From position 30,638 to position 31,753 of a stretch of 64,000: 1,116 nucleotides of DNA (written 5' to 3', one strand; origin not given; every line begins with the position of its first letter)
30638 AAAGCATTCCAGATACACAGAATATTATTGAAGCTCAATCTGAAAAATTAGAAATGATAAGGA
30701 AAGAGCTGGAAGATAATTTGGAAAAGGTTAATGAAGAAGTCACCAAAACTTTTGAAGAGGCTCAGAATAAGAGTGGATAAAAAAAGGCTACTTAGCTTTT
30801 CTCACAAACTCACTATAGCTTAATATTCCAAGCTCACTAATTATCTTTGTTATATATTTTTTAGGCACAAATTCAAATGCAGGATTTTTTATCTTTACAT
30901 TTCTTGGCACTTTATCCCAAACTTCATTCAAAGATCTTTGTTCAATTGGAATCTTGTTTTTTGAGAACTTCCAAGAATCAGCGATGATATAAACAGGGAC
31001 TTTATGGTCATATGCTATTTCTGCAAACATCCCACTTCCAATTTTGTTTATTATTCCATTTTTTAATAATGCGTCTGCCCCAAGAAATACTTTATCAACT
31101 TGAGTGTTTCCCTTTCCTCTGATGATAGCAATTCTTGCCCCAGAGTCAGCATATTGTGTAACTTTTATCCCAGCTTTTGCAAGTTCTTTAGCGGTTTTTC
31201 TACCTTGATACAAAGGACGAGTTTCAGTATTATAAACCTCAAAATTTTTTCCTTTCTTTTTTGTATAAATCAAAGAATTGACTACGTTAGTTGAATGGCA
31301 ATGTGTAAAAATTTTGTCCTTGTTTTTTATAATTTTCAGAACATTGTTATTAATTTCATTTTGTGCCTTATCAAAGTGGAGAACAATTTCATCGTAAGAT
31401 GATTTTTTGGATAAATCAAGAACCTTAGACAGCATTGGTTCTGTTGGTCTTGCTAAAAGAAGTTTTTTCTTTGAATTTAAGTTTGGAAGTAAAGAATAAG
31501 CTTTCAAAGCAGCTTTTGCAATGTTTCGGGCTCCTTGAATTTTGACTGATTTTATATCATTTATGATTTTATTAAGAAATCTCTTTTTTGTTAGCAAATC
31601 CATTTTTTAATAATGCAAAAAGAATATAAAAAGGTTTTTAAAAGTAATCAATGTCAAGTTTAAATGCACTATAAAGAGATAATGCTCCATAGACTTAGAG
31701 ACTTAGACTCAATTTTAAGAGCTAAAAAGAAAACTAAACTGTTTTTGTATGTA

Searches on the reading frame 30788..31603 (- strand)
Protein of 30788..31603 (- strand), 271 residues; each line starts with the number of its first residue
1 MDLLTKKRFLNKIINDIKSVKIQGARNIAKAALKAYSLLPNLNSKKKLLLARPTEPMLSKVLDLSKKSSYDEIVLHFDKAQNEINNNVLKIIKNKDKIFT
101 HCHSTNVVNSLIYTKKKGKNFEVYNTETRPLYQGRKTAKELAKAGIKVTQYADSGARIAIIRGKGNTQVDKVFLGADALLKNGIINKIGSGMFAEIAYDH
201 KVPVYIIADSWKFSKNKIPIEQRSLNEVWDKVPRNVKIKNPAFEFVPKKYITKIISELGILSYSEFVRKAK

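Call 4: search_protein_families(library=pfam, proteins=[window:30788-31603:-], max_evalue=0.01)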
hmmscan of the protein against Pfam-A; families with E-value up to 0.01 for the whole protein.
window:30788-31603:- (271 aa): 1 family
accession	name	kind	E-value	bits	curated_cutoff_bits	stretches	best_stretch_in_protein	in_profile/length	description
PF01008.23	IF-2B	-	6.1e-47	160.6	22.4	1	70-261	82-278/280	Initiation factor 2 subunit family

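Call 5: search_protein_families(library=ncbifam, proteins=[window:30788-31603:-], max_evalue=0.01)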
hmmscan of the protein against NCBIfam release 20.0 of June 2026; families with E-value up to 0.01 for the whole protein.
window:30788-31603:- (271 aa): 8 families
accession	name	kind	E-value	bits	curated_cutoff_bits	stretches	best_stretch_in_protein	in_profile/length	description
TIGR00511.1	ribulose_e2b2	equivalog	3.1e-41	141.6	314.1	1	70-261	91-286/301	ribose 1,5-bisphosphate isomerase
TIGR00524.1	eIF-2B_rel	subfamily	1.4e-39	136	185.85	1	72-261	96-301/303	S-methyl-5-thioribose-1-phosphate isomerase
NF004326.0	PRK05720.1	subfamily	2.1e-31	109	271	1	79-264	138-343/358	s-methyl-5-thioribose-1-phosphate isomerase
NF006210.0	PRK08335.1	equivalog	3.7e-29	101.8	339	1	69-261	84-269/275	translation initiation factor IF-2B subunit alpha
TIGR00512.1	salvage_mtnA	equivalog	2e-27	96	279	1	81-261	131-333/335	S-methyl-5-thioribose-1-phosphate isomerase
NF004700.0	PRK06036.1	equivalog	3.9e-27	95.2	528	1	84-262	137-329/339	S-methyl-5-thioribose-1-phosphate isomerase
NF004436.0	PRK05772.1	equivalog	4.8e-21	75.4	521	1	108-262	189-350/363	S-methyl-5-thioribose-1-phosphate isomerase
NF004994.0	PRK06372.1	equivalog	2.6e-12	46.7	249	1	67-262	60-247/253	translation initiation factor IF-2B subunit delta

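Call 9: search_solved_structures(query=window:30788-31603:-, show_alignments=3, max_evalue=0.001)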
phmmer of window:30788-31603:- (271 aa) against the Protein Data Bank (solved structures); distinct sequences matched with E-value up to 0.001: 42.
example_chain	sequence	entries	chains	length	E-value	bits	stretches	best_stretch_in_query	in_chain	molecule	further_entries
5yfj_A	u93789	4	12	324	8.1e-32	114.2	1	68-262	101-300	Ribose 1,5-bisphosphate isomerase | Ribose-1,5-bisphosphate isomerase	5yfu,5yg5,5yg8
5yft_A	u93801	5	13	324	4.3e-31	111.8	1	68-262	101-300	Ribose 1,5-bisphosphate isomerase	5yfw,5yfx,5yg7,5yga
5yfs_A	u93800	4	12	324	2.3e-30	109.4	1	68-262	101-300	Ribose 1,5-bisphosphate isomerase | Ribose-1,5-bisphosphate isomerase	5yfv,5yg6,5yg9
3a11_A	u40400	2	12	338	1.5e-29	106.8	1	72-262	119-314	Translation initiation factor eIF-2B, delta subunit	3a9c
3vm6_A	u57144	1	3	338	4.3e-28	102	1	72-262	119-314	Translation initiation factor eIF-2B, delta subunit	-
1vb5_A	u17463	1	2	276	4.7e-20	75.7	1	67-261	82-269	translation initiation factor eIF-2B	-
1t5o_A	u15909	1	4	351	5.8e-20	75.4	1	114-261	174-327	Translation initiation factor eIF2B, subunit delta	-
2yrf_A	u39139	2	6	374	2.5e-18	70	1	81-262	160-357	Methylthioribose-1-phosphate isomerase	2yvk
1t9k_A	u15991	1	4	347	7e-18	68.6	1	27-262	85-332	Probable methylthioribose-1-phosphate isomerase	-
6a34_A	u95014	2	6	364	3.6e-17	66.2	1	95-261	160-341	Putative methylthioribose-1-phosphate isomerase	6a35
6i3m_C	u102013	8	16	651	3.5e-16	63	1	79-241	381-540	Translation initiation factor eIF-2B subunit delta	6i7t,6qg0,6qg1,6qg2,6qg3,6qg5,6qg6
6caj_H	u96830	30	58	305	2.8e-15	60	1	79-264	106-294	Translation initiation factor eIF-2B subunit alpha | Translation initiation factor eIF2B subunit alpha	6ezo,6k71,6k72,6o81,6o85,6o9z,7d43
9y3t_G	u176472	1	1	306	2.8e-15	60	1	79-264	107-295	Translation initiation factor eIF2B subunit alpha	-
7f66_A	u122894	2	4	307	2.8e-15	60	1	79-264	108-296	Translation initiation factor eIF-2B subunit alpha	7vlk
7kma_A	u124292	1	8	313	3e-15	59.9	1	79-264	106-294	Translation initiation factor eIF-2B subunit alpha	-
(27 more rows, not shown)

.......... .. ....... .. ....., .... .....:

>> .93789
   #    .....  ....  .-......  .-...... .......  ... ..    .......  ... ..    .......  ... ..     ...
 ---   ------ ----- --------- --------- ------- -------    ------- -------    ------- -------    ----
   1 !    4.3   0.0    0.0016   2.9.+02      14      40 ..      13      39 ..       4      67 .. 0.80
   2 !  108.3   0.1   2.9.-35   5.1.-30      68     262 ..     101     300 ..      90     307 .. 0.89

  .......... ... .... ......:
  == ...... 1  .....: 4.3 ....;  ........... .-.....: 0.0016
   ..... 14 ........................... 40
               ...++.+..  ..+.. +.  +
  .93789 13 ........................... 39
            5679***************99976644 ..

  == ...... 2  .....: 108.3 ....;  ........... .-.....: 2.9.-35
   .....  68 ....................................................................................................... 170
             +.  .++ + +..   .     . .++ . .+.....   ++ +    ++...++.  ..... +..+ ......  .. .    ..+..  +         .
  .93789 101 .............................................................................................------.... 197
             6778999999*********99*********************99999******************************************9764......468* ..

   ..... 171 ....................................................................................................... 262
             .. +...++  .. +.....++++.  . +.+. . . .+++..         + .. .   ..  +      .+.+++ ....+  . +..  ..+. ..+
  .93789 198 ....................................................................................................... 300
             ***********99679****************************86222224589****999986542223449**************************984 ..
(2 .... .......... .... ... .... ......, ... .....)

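Call 12: find_encoding_contigs(protein=window:30788-31603:-, flank=10000, max_places=6)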
Protein window:30788-31603:- (271 aa): 10 contigs read that carry it; 4 places shown.
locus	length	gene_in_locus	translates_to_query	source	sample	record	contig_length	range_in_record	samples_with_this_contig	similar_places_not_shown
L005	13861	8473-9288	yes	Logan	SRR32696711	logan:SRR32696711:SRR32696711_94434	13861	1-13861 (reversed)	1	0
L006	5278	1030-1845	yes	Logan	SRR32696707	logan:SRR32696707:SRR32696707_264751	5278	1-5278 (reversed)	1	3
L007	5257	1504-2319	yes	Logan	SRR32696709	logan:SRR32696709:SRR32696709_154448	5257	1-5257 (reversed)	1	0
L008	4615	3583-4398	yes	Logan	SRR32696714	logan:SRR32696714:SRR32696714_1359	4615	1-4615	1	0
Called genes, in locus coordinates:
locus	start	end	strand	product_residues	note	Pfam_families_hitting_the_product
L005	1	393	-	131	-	?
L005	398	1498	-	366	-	PF00534:Glycos_transf_1, PF13692:Glyco_trans_1_4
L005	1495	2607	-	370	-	PF02350:Epimerase_2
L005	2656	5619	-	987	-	PF02516:STT3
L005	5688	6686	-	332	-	PF00953:Glycos_transf_4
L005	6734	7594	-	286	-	PF01944:SpoIIM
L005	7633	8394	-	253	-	PF02475:TRM5-TYW2_MTfase (faint), PF05050:Methyltransf_21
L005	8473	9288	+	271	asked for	PF01008:IF-2B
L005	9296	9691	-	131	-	PF01920:Prefoldin_2 (faint), PF02996:Prefoldin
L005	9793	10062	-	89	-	-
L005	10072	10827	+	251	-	PF02475:TRM5-TYW2_MTfase (weak), PF05050:Methyltransf_21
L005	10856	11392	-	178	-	PF01956:EMC3_TMCO1, PF13858:DUF4199 (weak)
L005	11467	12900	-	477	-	PF00344:SecY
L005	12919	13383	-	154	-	PF00828:Ribosomal_L27A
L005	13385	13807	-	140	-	PF00327:Ribosomal_L30 (weak)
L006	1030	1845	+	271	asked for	PF01008:IF-2B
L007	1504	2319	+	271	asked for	PF01008:IF-2B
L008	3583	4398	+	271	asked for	PF01008:IF-2B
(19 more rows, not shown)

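Call 14: find_homologous_proteins(query=window:30788-31603:-, max_evalue=1e-10)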
Query window:30788-31603:- (271 aa): 5591 proteins with E <= 1e-10 among 7378 candidates; the best 120 are listed.
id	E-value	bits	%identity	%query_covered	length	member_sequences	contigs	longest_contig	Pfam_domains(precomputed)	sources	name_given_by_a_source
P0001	9.6e-170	581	100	100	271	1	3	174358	PF01008.24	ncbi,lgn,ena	ncbi:MAG: hypothetical protein AABW51_00670 [Nanoarchaeota archaeon]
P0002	1.6e-137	475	78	100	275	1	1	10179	PF01008.24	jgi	jgi:translation initiation factor eIF-2B subunit delta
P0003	6.7e-136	470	79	100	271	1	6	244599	PF01008.24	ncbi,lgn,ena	ncbi:MAG: hypothetical protein AABW63_03015 [Nanoarchaeota archaeon]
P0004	8.4e-123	427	72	99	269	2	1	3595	PF01008.24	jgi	-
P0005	8.0e-118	411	71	97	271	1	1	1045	PF01008.24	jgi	jgi:translation initiation factor 2B subunit (eIF-2B alpha/beta/delta family)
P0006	4.5e-117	408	71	99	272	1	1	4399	PF01008.24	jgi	jgi:ribose 1,5-bisphosphate isomerase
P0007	3.1e-116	406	68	99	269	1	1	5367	PF01008.24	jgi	-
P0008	1.1e-115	404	69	99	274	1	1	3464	PF01008.24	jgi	jgi:translation initiation factor 2B subunit (eIF-2B alpha/beta/delta family)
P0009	3.3e-115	402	71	98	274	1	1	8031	PF01008.24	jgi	jgi:translation initiation factor 2B subunit (eIF-2B alpha/beta/delta family)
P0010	4.5e-115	402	68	98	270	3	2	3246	PF01008.24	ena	-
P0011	5.0e-115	402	72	98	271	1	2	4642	PF01008.24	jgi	jgi:translation initiation factor 2B subunit (eIF-2B alpha/beta/delta family)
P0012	2.3e-114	399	68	98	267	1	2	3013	PF01008.24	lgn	-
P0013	3.0e-114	399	71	97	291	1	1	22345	PF01008.24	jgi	-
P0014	4.1e-114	399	70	98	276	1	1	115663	PF01008.24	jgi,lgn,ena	-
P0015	4.9e-114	398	70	98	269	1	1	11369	PF01008.24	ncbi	-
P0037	2.4e-112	393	69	98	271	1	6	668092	PF01008.24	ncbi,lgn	-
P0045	5.1e-112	392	69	98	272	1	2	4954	PF01008.24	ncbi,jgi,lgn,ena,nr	ncbi:hypothetical protein DRN69_05480 [Candidatus Pacearchaeota archaeon]|nr:MAG: hypothetical prote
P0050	1.3e-111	390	68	100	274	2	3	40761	PF01008.24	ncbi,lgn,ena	ncbi:MAG: hypothetical protein AABW47_04805 [Nanoarchaeota archaeon]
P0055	2.0e-111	390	65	98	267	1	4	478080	PF01008.24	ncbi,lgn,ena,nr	ncbi:hypothetical protein KAI04_02230 [Candidatus Pacearchaeota archaeon]|nr:hypothetical protein [C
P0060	2.3e-111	390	66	98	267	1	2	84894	PF01008.24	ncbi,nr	ncbi:MAG TPA: hypothetical protein VJ438_00670 [Candidatus Nanoarchaeia archaeon]|nr:hypothetical pr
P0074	6.0e-111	388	67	98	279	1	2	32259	PF01008.24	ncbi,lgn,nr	ncbi:hypothetical protein HY212_06950 [Candidatus Pacearchaeota archaeon]|nr:hypothetical protein [C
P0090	2.1e-110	386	66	99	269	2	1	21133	PF01008.24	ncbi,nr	ncbi:hypothetical protein CMI40_01225 [Candidatus Pacearchaeota archaeon]|nr:hypothetical protein [C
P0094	2.6e-110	386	66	99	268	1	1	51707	PF01008.24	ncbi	ncbi:MAG: hypothetical protein ABIH59_00165 [archaeon]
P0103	5.6e-110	385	67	98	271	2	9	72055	PF01008.24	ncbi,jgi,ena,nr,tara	ncbi:hypothetical protein CMI39_01570 [Candidatus Pacearchaeota archaeon]|jgi:translation initiation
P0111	8.2e-110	385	66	98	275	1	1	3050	PF01008.24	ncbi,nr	ncbi:hypothetical protein HYT23_01340 [Candidatus Pacearchaeota archaeon]|nr:hypothetical protein [C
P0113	9.3e-110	384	66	98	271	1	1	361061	PF01008.24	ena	-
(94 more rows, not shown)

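Call 27: search_protein_families(library=ncbifam, proteins=[P0037], max_evalue=1e-10)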
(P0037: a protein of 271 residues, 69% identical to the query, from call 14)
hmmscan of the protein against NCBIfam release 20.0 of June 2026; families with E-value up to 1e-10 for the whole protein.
P0037 (271 aa): 7 families
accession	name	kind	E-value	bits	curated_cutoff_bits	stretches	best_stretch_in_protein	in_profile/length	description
TIGR00511.1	ribulose_e2b2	equivalog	1.5e-38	132.8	314.1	1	24-264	46-290/301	ribose 1,5-bisphosphate isomerase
TIGR00524.1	eIF-2B_rel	subfamily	1.8e-38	132.4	185.85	1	78-260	105-301/303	S-methyl-5-thioribose-1-phosphate isomerase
NF004326.0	PRK05720.1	subfamily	5.3e-32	111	271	1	78-263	140-343/358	s-methyl-5-thioribose-1-phosphate isomerase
TIGR00512.1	salvage_mtnA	equivalog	4.7e-29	101.4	279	1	95-260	154-333/335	S-methyl-5-thioribose-1-phosphate isomerase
NF004700.0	PRK06036.1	equivalog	3.2e-27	95.5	528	1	81-262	137-330/339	S-methyl-5-thioribose-1-phosphate isomerase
NF006210.0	PRK08335.1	equivalog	1.1e-25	90.4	339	1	59-260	78-269/275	translation initiation factor IF-2B subunit alpha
NF004436.0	PRK05772.1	equivalog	1e-19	71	521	1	105-267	189-355/363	S-methyl-5-thioribose-1-phosphate isomerase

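Call 34: search_dna_similar(query=window:30788-31603:-, collection=plasmids, mode=protein, max_evalue=0.00001, max_rows=25, rows=spread)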
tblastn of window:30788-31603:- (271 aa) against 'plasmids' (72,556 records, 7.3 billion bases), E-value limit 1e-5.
Records with a match: 110; places in all: 110; records where one place covers at least 80% of the query: 0.
Best place of each record, by identity: <60% 110.
By first word of the organism name: Sinorhizobium 56; Ensifer 8; Shinella 7; Rhizobium 5; Azospirillum 5; Klebsiella 3; Caballeronia 2; Ruegeria 2; Brevibacillus 1; Salinigranum 1; and 20 more.
By predicted mobility (MOB-suite, as given by PLSDB): non-mobilizable 49; mobilizable 42; conjugative 19.
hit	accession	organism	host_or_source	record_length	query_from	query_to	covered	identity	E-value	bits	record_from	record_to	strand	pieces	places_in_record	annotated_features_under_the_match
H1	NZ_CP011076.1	Brevibacillus laterosporus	Oryza sativa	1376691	99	261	60%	37.7%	3e-21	100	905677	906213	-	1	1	none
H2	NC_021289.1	Caballeronia insecticola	-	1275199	99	261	60%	35.0%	2e-17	89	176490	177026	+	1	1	none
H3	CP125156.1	Klebsiella pneumoniae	-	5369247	99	270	63%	31.3%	2e-18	92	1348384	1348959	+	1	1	mtnA: S-methyl-5-thioribose-1-phosphate isomerase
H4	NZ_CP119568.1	Pararhizobium qamdonense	cell culture,soil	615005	99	264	61%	32.1%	8e-11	69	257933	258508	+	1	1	mtnA: S-methyl-5-thioribose-1-phosphate isomerase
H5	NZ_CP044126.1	Rhizobium sp. BG4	Prosopis cineraria,pure bacterial ...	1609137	99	264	61%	31.6%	2e-10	68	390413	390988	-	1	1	record has no annotation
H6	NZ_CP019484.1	Sinorhizobium meliloti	alfalfa,whole organism,alfalfa nodule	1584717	99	264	61%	31.6%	3e-10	68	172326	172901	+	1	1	none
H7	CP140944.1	Sinorhizobium meliloti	Medicago lupulina,whole organism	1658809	99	264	61%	31.6%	3e-10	68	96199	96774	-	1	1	mtnA: S-methyl-5-thioribose-1-phosphate isomerase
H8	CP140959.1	Sinorhizobium meliloti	Medicago lupulina,whole organism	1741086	99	264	61%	31.6%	3e-10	68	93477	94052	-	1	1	mtnA: S-methyl-5-thioribose-1-phosphate isomerase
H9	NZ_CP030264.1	Ensifer adhaerens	Zea mays,whole organism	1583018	99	264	61%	31.6%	3e-10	67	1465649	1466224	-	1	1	none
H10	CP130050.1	Sinorhizobium meliloti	Medicago,Cell culture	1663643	99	264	61%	31.6%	3e-10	67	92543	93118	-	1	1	mtnA: S-methyl-5-thioribose-1-phosphate isomerase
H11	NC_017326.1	Sinorhizobium meliloti SM11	-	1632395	99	264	61%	31.6%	3e-10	67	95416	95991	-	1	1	none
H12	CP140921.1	Sinorhizobium meliloti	Medicago lupulina,whole organism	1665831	99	264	61%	31.6%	3e-10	67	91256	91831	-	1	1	mtnA: S-methyl-5-thioribose-1-phosphate isomerase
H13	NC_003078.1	Sinorhizobium meliloti 1021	-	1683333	99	264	61%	31.6%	3e-10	67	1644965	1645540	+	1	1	none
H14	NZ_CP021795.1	Sinorhizobium meliloti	Medicago sativa,Single Cell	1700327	99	264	61%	31.6%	3e-10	67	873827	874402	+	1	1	none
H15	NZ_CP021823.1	Sinorhizobium meliloti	Medicago truncatula,Single Cell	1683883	99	264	61%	31.6%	3e-10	67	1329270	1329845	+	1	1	none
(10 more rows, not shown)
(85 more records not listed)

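Call 35: get_annotated_region(hit=H3, flank=900)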
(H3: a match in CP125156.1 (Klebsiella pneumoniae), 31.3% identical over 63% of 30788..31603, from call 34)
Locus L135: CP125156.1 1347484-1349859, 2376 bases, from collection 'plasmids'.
description: Klebsiella pneumoniae strain 176 plasmid unnamed2, complete sequence
organism: Klebsiella pneumoniae (NCBI taxid 573)
taxonomy: Bacteria; Pseudomonadota; Gammaproteobacteria; Enterobacterales; Enterobacteriaceae; Klebsiella; Klebsiella pneumoniae
host: -; source: -; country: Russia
typing (MOB-suite, as given by PLSDB): non-mobilizable; mating-pair formation MPF_T
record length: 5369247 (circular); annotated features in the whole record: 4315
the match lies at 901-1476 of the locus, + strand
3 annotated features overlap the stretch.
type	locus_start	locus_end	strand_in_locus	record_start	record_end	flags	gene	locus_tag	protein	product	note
CDS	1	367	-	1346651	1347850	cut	mtnK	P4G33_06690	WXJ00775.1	S-methyl-5-thioribose kinase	-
CDS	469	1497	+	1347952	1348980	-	mtnA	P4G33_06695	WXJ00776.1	S-methyl-5-thioribose-1-phosphate isomerase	-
CDS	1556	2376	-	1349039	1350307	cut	-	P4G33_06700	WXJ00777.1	histidine phosphatase family protein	-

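Call 36: get_annotated_region(hit=H7, flank=900)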
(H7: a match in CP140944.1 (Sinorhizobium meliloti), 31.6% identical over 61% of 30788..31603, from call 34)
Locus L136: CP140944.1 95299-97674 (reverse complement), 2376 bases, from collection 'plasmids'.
description: Sinorhizobium meliloti strain ml66 plasmid pMl9, complete sequence
organism: Sinorhizobium meliloti (NCBI taxid 382)
taxonomy: Bacteria; Pseudomonadota; Alphaproteobacteria; Hyphomicrobiales; Rhizobiaceae; Sinorhizobium; Sinorhizobium meliloti
host: -; source: Medicago lupulina,whole organism; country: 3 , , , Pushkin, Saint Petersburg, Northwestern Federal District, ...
typing (MOB-suite, as given by PLSDB): mobilizable; relaxase MOBQ
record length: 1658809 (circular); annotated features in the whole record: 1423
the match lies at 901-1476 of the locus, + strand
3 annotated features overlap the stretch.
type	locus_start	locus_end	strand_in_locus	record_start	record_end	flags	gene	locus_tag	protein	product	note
CDS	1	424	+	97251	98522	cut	mtnK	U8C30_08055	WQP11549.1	S-methyl-5-thioribose kinase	-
CDS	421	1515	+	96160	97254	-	mtnA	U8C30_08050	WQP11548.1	S-methyl-5-thioribose-1-phosphate isomerase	-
CDS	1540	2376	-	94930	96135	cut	-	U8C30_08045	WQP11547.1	MFS transporter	-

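Call 63: predict_structure(alignment_id=A2)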
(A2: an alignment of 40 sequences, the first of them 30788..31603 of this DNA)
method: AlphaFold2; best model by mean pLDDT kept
length: 271 residues; sequences in the alignment: 40
mean_pLDDT: 88.2   pTM: 0.87
mean pLDDT of the five models: 88.2, 88.2, 87.7, 86.8, 85.8
residues with pLDDT >= 90: 176; 70-90: 64; 50-70: 31; < 50: 0
segments of 3 or more residues with pLDDT < 50: none
pLDDT, mean of each block of 10 residues (from residue 1): 91 87 78 92 92 86 92 93 98 97 90 98 82 80 95 83 71 95 91 94 97 87 59 67 90 98 97 84
secondary structure, 60 per line:
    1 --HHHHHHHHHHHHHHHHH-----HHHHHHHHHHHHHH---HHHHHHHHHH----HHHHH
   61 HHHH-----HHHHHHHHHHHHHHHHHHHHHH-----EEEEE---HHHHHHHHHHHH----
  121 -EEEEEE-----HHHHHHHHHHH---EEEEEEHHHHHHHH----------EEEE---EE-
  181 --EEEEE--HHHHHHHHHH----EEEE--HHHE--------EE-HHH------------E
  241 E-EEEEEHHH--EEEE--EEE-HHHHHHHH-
elements in order: H3-19 H25-38 H42-51 H56-64 H70-91 E97-101 H105-116 E122-127 H133-143 E147-152 H153-160 E171-174 E183-187 H190-199 E204-207 E243-247 E253-256 E259-261 H263-270

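Call 65: fold_search(model_id=the predicted structure, library=pdb)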
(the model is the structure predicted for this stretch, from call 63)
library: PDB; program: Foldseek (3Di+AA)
matches with E <= 10: 1933; with E <= 0.001: 137
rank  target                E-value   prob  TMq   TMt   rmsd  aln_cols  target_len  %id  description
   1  5yfs_A                1.9e-23  1.00  0.85  0.72   3.2       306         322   31  Crystal structure of ribose-1,5-bisphosphate isomerase mutant C135S from Pyrococcus horikoshii OT3 in complex with rib (released 2018-02-14)
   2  3a11_F                1.9e-23  1.00  0.74  0.64   4.4       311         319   30  Crystal structure of ribose-1,5-bisphosphate isomerase from Thermococcus kodakaraensis KOD1 (released 2010-03-31)
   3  3a9c_D                2.3e-23  1.00  0.75  0.64   4.8       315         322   30  Crystal structure of ribose-1,5-bisphosphate isomerase from Thermococcus kodakaraensis KOD1 in complex with ribulose-1 (released 2010-11-03)
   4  3a11_B                2.9e-23  1.00  0.77  0.66   4.4       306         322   30  Crystal structure of ribose-1,5-bisphosphate isomerase from Thermococcus kodakaraensis KOD1 (released 2010-03-31)
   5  5yfx                  3.7e-23  1.00  0.86  0.73   2.9       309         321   31  Crystal structure of ribose-1,5-bisphosphate isomerase mutant D204N from Pyrococcus horikoshii OT3 in complex with ribos (released 2018-02-14)
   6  3a9c_B                3.9e-23  1.00  0.75  0.64   5.1       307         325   30  Crystal structure of ribose-1,5-bisphosphate isomerase from Thermococcus kodakaraensis KOD1 in complex with ribulose-1 (released 2010-11-03)
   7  5yfj_A                8.2e-23  1.00  0.85  0.72   3.2       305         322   32  Crystal structure of ribose-1,5-bisphosphate isomerase from Pyrococcus horikoshii OT3 in complex with ribulose-1,5-bis (released 2018-02-14)
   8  3a11_C                8.7e-23  1.00  0.74  0.64   5.0       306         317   30  Crystal structure of ribose-1,5-bisphosphate isomerase from Thermococcus kodakaraensis KOD1 (released 2010-03-31)
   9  5yft_A                1.1e-22  1.00  0.85  0.72   3.0       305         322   32  Crystal structure of ribose-1,5-bisphosphate isomerase mutant D204N from Pyrococcus horikoshii OT3 in complex with rib (released 2018-02-14)
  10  3a9c_C                1.6e-22  1.00  0.75  0.64   5.1       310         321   30  Crystal structure of ribose-1,5-bisphosphate isomerase from Thermococcus kodakaraensis KOD1 in complex with ribulose-1 (released 2010-11-03)
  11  3a11_A                2.0e-22  1.00  0.78  0.67   4.4       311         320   30  Crystal structure of ribose-1,5-bisphosphate isomerase from Thermococcus kodakaraensis KOD1 (released 2010-03-31)
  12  3vm6_A                2.5e-22  1.00  0.84  0.72   3.3       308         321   31  Crystal structure of ribose-1,5-bisphosphate isomerase from Thermococcus kodakarensis KOD1 in complex with alpha-D-rib (released 2012-04-25)
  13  1vb5_B                3.9e-22  1.00  0.83  0.82   2.4       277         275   26  Crystal Structure Analysis of the Pyrococcus horikoshii OT3 translation initiation factor eIF-2B (released 2004-12-07)
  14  3a11_D                4.7e-22  1.00  0.77  0.66   4.3       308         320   30  Crystal structure of ribose-1,5-bisphosphate isomerase from Thermococcus kodakaraensis KOD1 (released 2010-03-31)
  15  1vb5_A                7.4e-22  1.00  0.82  0.81   2.5       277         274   25  Crystal Structure Analysis of the Pyrococcus horikoshii OT3 translation initiation factor eIF-2B (released 2004-12-07)
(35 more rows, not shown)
